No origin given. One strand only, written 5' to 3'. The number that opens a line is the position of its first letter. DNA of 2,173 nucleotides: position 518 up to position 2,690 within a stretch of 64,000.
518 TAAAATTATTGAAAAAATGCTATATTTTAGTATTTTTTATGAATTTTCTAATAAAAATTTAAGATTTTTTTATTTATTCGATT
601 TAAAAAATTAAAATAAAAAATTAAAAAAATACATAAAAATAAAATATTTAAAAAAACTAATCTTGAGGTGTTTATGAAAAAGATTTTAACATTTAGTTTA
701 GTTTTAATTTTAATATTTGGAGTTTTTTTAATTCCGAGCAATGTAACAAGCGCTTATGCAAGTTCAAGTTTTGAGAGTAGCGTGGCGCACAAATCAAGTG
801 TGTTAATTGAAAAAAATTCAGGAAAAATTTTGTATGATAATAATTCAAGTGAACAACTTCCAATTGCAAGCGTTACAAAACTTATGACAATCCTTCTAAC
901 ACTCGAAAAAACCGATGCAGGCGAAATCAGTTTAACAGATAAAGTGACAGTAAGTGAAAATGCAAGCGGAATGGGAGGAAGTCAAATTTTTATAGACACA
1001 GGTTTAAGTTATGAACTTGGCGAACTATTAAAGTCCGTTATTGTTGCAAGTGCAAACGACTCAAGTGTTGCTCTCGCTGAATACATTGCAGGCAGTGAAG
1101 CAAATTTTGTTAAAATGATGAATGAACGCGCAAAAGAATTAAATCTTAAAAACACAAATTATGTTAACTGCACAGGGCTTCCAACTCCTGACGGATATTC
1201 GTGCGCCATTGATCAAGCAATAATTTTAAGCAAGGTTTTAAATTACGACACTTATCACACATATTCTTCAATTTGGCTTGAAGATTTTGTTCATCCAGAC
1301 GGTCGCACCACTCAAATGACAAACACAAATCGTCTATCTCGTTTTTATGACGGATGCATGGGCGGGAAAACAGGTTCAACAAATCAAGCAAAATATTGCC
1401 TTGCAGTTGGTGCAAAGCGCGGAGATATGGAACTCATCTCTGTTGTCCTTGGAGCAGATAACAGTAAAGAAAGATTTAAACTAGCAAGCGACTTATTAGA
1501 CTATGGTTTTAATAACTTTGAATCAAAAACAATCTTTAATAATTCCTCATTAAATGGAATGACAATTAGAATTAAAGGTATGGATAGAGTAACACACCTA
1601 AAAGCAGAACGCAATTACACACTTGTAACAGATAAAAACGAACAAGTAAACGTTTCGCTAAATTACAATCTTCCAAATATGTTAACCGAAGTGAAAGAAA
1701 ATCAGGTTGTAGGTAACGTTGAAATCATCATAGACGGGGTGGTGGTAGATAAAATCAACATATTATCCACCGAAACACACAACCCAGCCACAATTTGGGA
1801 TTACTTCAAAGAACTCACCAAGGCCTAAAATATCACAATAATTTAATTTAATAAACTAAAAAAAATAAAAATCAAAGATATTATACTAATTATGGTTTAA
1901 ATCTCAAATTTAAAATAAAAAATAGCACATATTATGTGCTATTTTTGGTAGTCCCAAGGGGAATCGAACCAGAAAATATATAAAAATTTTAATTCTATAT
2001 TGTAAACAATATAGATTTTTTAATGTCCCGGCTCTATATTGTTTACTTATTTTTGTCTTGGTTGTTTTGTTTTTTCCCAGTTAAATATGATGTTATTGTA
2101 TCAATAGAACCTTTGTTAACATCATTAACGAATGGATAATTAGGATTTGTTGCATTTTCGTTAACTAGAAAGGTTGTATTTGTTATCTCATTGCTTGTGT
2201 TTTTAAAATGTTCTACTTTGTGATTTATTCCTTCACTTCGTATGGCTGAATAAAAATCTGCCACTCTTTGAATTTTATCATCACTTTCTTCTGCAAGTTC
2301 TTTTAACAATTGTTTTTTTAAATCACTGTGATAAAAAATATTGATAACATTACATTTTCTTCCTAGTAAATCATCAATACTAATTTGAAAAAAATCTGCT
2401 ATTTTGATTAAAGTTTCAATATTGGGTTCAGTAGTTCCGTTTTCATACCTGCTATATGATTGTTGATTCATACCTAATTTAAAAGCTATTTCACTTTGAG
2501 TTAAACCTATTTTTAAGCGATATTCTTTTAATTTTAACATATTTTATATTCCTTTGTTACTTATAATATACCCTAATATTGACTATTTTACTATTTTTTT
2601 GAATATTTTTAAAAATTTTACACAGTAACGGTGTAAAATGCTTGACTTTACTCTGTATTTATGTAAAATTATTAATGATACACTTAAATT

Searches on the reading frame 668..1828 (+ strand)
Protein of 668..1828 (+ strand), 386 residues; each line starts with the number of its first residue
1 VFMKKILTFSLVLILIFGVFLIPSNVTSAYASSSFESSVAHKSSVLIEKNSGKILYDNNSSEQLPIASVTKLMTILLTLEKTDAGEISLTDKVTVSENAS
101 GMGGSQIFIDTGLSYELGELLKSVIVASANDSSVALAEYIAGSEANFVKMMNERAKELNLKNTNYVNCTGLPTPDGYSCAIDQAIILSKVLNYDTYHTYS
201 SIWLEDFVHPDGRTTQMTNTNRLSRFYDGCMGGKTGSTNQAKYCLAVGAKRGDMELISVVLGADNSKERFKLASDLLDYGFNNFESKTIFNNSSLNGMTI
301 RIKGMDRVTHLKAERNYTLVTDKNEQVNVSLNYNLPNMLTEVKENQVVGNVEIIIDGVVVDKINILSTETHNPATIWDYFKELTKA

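Call 54: search_protein_families(library=pfam, proteins=[window:668-1828:+], max_evalue=0.00001)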
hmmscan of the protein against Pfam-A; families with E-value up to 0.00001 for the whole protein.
window:668-1828:+ (386 aa): 3 families
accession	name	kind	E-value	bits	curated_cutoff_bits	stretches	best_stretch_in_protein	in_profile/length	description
PF00768.25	Peptidase_S11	-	2.7e-66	223.9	27.6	1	37-264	8-238/239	D-alanyl-D-alanine carboxypeptidase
PF13354.11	Beta-lactamase2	-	6.4e-12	45.7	22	1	56-191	13-147/214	Beta-lactamase enzyme family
PF07943.18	PBP5_C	-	9.1e-06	26.2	21.2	0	303-370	20-88/91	Penicillin-binding protein 5, C-terminal domain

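Call 77: find_encoding_contigs(protein=window:668-1828:+, flank=10000, max_places=2)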
Protein window:668-1828:+ (386 aa): no gene with exactly this product is on record in the collection.

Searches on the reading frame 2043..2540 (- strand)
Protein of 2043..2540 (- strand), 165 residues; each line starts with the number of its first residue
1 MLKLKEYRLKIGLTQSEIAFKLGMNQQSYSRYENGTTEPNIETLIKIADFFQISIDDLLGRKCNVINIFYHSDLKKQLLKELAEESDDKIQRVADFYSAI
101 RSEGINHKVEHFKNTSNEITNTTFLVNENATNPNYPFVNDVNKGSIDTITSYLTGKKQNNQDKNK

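Call 54: search_protein_families(library=pfam, proteins=[window:2043-2540:-], max_evalue=0.00001)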
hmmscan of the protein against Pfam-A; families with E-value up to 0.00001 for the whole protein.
window:2043-2540:- (165 aa): 4 families
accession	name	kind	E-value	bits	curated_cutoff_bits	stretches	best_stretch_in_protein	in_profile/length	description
PF01381.28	HTH_3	-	2.5e-20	72.7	23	1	4-58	1-55/55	Helix-turn-helix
PF12844.13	HTH_19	-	5.1e-10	39.5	30.2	1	3-59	3-59/64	Helix-turn-helix domain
PF13560.12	HTH_31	-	2.4e-08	34.6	27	1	4-56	6-59/64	Helix-turn-helix domain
PF13443.12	HTH_26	-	2.7e-07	31.2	22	1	3-61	1-60/63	Cro/C1-type HTH DNA-binding domain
